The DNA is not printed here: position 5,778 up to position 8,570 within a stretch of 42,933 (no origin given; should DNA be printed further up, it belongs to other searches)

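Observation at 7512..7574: A 63-nt heptamer-repeat array translated in frame inside copA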

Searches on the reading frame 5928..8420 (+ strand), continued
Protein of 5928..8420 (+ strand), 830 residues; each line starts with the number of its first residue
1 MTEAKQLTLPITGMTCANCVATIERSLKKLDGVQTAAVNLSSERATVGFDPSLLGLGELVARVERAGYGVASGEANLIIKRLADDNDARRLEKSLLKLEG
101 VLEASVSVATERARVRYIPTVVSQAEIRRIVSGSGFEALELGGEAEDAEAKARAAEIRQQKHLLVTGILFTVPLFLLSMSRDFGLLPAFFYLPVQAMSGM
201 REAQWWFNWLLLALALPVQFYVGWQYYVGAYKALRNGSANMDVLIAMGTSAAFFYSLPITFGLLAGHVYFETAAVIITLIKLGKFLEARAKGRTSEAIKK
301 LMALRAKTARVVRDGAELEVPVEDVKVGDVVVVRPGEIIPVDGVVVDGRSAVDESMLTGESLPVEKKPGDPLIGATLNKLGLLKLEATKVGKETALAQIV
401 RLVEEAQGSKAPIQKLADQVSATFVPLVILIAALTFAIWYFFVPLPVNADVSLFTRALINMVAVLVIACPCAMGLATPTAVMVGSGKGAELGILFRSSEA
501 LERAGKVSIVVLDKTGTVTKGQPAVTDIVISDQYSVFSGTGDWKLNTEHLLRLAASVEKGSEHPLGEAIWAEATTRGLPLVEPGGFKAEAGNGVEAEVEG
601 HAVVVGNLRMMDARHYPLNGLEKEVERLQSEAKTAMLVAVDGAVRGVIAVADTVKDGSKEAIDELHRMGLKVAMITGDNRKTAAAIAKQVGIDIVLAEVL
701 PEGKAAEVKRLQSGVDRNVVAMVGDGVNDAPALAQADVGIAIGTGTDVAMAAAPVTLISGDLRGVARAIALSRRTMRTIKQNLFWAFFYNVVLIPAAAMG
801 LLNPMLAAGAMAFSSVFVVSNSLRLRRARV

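Call 55: predict_structure(alignment_id=A1)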
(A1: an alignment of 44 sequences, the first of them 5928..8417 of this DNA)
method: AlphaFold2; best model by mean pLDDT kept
length: 830 residues; sequences in the alignment: 44
mean_pLDDT: 61.5   pTM: 0.46
mean pLDDT of the five models: 61.5, 60.1, 53.7, 53.8, 53.7
residues with pLDDT >= 90: 0; 70-90: 327; 50-70: 302; < 50: 201
segments of 3 or more residues with pLDDT < 50: 1-3, 40-42, 141-149, 195-199, 292-310, 323-414, 472-497, 535-542, 726-728, 743-760, 825-830
pLDDT, mean of each block of 10 residues (from residue 1): 57 58 69 66 63 69 65 68 76 77 75 73 67 65 43 70 83 78 70 53 71 82 78 68 70 72 66 73 64 39 35 53 40 31 23 22 24 29 25 29 31 51 73 80 58 68 67 43 29 46 67 69 71 49 67 80 71 77 71 77 82 81 76 77 83 70 79 76 72 77 69 63 55 51 41 43 64 65 65 70 61 57 47
secondary structure, 60 per line:
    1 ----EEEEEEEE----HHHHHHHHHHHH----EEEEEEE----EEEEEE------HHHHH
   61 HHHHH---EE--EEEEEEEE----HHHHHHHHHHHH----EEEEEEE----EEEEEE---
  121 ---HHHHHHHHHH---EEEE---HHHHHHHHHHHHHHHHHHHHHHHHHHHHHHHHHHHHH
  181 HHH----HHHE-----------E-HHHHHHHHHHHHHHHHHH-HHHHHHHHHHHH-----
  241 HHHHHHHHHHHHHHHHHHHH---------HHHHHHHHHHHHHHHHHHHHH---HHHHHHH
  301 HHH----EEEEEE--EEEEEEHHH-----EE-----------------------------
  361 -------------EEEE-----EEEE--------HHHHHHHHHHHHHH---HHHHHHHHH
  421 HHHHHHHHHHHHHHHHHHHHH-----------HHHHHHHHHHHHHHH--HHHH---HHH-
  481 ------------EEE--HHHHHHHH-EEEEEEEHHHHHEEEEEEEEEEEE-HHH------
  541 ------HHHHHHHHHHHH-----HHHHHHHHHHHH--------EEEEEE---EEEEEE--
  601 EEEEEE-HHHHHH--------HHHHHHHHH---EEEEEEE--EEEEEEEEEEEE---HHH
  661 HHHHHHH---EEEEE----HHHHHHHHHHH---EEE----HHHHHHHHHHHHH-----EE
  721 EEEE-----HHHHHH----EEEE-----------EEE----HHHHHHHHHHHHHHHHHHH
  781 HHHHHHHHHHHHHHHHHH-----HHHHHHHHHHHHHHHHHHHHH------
elements in order (helices of 4 or more, strands of 3 or more residues): E5-12 H17-28 E33-39 E44-49 H56-65 E73-80 H85-96 E101-107 E112-117 H124-133 E137-140 H144-183 H205-222 H224-235 H241-260 H270-290 H294-303 E308-313 E316-321 E374-377 E383-386 H395-408 H412-441 H453-467 H470-473 E493-495 H498-505 E507-513 H514-518 E519-530 H547-558 H564-575 E584-589 E593-598 E601-606 H608-613 H622-630 E634-640 E643-654 H658-667 E671-675 H680-690 E694-696 H701-713 E719-724 H730-735 E740-743 E755-757 H762-798 H804-824
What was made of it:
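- AlphaFold2 places residues 531-546 as coil, with pLDDT below 50 at 535-542, between strand 519-530 and helix 547-558 (call 55). AlphaFold2 gives a low-confidence coil (call 55).
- Tried and rejected: AlphaFold2 on a shallow alignment of 44 sequences gave only a weak model (mean pLDDT 61.5, call 55).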

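Call 67: find_encoding_contigs(protein=P0014, flank=1500, max_places=1)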
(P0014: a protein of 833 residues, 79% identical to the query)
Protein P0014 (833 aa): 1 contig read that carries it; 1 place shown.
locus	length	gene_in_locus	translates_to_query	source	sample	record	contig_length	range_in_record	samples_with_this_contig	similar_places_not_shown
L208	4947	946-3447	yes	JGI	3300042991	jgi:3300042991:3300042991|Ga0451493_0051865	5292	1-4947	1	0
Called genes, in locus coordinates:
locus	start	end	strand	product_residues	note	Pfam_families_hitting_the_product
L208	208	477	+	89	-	PF02583:Trns_repr_metal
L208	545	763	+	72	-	PF00403:HMA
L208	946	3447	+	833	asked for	PF00403:HMA, PF12710:HAD (faint), PF00403:HMA (weak), PF08282:Hydrolase_3 (faint), PF00122:E1-E2_ATPase, PF00702:Hydrolase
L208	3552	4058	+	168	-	PF24298:DUF7482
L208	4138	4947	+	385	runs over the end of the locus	?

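Call 68: find_encoding_contigs(protein=P0017, flank=1500, max_places=1)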
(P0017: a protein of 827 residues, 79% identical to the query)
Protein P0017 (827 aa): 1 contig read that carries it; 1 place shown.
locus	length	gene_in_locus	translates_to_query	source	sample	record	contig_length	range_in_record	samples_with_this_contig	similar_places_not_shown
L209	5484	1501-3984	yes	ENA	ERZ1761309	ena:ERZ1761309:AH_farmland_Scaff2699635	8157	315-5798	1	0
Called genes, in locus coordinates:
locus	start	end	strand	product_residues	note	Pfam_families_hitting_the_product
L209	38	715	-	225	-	PF00027:cNMP_binding, PF13545:HTH_Crp_2, PF00325:Crp (weak)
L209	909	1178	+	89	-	PF02583:Trns_repr_metal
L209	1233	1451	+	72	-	PF00403:HMA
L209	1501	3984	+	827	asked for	PF00403:HMA, PF08282:Hydrolase_3 (faint), PF00122:E1-E2_ATPase, PF00702:Hydrolase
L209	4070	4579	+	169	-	PF24298:DUF7482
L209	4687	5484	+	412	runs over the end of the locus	PF13386:DsbD_2, PF13473:Cupredoxin_1 (weak)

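Call 69: find_encoding_contigs(protein=P0075, flank=1500, max_places=1)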
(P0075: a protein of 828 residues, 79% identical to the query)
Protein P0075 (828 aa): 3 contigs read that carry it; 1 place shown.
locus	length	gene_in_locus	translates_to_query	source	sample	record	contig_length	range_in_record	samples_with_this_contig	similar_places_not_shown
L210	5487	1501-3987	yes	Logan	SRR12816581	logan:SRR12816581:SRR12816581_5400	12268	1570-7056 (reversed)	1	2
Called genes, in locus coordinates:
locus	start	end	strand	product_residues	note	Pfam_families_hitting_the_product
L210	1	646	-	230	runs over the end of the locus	PF00027:cNMP_binding, PF13545:HTH_Crp_2, PF00325:Crp (weak)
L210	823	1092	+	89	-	PF02583:Trns_repr_metal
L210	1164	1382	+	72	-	PF00403:HMA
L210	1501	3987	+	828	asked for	PF00403:HMA, PF00122:E1-E2_ATPase, PF00702:Hydrolase, PF08282:Hydrolase_3 (faint)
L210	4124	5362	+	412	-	PF13386:DsbD_2, PF13473:Cupredoxin_1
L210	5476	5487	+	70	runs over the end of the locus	PF00403:HMA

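Call 70: find_encoding_contigs(protein=P0031, flank=1500, max_places=1)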
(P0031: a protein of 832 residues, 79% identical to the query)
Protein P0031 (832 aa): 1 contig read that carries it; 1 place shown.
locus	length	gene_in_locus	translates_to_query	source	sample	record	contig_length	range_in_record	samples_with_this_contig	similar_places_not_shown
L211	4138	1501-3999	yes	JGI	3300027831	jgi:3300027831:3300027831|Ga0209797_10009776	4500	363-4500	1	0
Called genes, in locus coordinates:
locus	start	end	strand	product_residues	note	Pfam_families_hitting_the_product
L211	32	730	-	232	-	PF00027:cNMP_binding, PF13545:HTH_Crp_2, PF00325:Crp (weak)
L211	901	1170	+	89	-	PF02583:Trns_repr_metal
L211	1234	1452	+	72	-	PF00403:HMA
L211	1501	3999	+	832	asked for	PF00403:HMA, PF08282:Hydrolase_3 (faint), PF00122:E1-E2_ATPase, PF00702:Hydrolase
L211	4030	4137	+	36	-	?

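Call 79: search_protein_families(library=pfam, proteins=[L206:5969-7054:+], max_evalue=0.001)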
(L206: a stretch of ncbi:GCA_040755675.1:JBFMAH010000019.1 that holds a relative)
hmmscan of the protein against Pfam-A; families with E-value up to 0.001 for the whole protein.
L206:5969-7054:+ (362 aa): 2 families
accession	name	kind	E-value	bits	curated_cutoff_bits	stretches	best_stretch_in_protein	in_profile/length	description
PF03819.22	MazG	-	1.1e-34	119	22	2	133-206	1-74/74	MazG nucleotide pyrophosphohydrolase domain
PF01503.22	PRA-PH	-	8.3e-09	36.2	21.3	1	269-319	25-80/86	Phosphoribosyl-ATP pyrophosphohydrolase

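Call 84: search_protein_families(library=pfam, proteins=[L012:15572-20128:+, L030:3-2216:-, L039:224-1252:+], max_evalue=0.00001)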
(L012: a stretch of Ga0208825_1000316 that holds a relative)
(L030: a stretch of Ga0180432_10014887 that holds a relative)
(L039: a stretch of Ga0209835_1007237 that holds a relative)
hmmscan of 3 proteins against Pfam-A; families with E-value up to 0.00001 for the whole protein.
L012:15572-20128:+ (1519 aa): 5 families
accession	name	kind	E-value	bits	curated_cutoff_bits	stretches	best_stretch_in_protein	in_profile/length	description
PF12770.12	CHAT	-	3.3e-24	86.3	24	1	94-361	6-271/289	CHAT domain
PF13424.12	TPR_12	-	2.8e-15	56.7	30.1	2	1079-1147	4-74/77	Tetratricopeptide repeat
PF00515.34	TPR_1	-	3.6e-08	33.3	27.8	0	1081-1108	4-31/34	Tetratricopeptide repeat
PF13374.12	TPR_10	-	2.5e-06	27.7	27.5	0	1083-1110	7-34/42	Tetratricopeptide repeat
PF01364.23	Peptidase_C25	-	9.3e-06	25.6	23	0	236-357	230-346/374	Peptidase family C25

L030:3-2216:- (738 aa): 0 families

L039:224-1252:+ (343 aa): 5 families
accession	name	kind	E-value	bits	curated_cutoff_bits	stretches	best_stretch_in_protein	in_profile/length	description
PF00132.30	Hexapep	-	2.2e-13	49.7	27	1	257-291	2-36/36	Bacterial transferase hexapeptide (six repeats)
PF17836.7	PglD_N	-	6.1e-11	43.2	23.4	1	136-215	2-75/78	PglD N-terminal domain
PF00364.28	Biotin_lipoyl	-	1.5e-08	34.8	22.1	1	33-85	15-67/73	Biotin-requiring enzyme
PF13533.13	Biotin_lipoyl_2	-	6.7e-08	32.6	29.8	1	33-55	9-31/32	Biotin-lipoyl like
PF14602.12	Hexapep_2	-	3.1e-06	27.2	27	0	293-327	2-34/34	Hexapeptide repeat of succinyl-transferase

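Call 91: list_cluster_members(proteins=[P0001, P0006, P0013, P0009, P0010, P0122, P0130, P0138, P0121, P0005])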
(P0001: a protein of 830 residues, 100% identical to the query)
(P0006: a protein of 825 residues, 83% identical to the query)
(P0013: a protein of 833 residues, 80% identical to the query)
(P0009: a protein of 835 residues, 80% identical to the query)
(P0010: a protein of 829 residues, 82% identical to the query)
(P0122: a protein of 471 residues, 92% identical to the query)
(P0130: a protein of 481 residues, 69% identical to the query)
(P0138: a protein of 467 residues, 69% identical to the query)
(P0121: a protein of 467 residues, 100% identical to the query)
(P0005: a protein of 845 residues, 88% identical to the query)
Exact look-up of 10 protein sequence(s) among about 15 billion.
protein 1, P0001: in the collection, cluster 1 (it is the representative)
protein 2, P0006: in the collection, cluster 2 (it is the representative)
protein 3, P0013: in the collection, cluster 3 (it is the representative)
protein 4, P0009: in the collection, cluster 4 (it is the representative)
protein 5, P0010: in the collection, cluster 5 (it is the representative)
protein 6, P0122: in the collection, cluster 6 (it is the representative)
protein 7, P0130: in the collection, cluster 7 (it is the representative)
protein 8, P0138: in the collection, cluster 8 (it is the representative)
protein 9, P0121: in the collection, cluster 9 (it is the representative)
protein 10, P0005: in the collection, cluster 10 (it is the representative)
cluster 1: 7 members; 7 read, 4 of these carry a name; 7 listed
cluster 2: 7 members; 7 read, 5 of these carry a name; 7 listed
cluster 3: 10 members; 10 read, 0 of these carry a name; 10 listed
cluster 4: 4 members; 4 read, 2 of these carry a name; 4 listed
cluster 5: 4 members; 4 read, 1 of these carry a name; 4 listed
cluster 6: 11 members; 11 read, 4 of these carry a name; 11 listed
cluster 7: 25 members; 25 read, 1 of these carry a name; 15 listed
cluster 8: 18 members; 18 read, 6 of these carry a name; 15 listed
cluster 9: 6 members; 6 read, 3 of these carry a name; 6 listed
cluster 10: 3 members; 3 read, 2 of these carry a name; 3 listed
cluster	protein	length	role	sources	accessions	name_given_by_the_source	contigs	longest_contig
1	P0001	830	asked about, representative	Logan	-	-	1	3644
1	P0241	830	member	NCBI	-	-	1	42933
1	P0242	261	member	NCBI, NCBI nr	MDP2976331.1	MAG: HAD-IC family P-type ATPase, partial [Anaerolineales bacterium] | HAD-IC family P-type ATPase [Anaerolineales bacterium]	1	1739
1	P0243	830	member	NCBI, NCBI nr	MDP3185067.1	MAG: heavy metal translocating P-type ATPase [Anaerolineales bacterium] | heavy metal translocating P-type ATPase [Anaerolineales bacterium]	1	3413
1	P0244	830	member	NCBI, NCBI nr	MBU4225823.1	MAG: heavy metal translocating P-type ATPase [Chloroflexi bacterium] | heavy metal translocating P-type ATPase [Chloroflexota bacterium]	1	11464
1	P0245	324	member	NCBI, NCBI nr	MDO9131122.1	MAG: HAD-IC family P-type ATPase, partial [Anaerolineales bacterium] | HAD-IC family P-type ATPase [Anaerolineales bacterium]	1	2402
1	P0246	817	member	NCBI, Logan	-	-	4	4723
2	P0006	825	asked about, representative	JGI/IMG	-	Cu+-exporting ATPase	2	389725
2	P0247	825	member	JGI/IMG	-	Cu+-exporting ATPase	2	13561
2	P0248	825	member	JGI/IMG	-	Cu+-exporting ATPase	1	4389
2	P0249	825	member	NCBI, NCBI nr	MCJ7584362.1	MAG: cadmium-translocating P-type ATPase [Anaerolineales bacterium] | cadmium-translocating P-type ATPase [Anaerolineales bacterium]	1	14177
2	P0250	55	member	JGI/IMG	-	Helix-turn-helix domain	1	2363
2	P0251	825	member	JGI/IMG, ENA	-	-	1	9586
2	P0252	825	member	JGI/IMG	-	-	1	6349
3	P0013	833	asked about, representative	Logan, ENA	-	-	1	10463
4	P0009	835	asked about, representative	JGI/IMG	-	-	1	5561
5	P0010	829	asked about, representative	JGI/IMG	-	Cu+-exporting ATPase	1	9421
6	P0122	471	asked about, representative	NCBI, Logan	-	-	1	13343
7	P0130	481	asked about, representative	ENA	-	-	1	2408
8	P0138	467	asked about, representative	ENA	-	-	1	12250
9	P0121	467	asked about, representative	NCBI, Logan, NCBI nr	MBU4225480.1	MAG: tRNA lysidine(34) synthetase TilS [Chloroflexi bacterium] | tRNA lysidine(34) synthetase TilS [Chloroflexota bacterium]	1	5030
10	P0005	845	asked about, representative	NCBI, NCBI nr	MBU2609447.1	MAG: heavy metal translocating P-type ATPase [Chloroflexi bacterium] | heavy metal translocating P-type ATPase [Chloroflexota bacterium]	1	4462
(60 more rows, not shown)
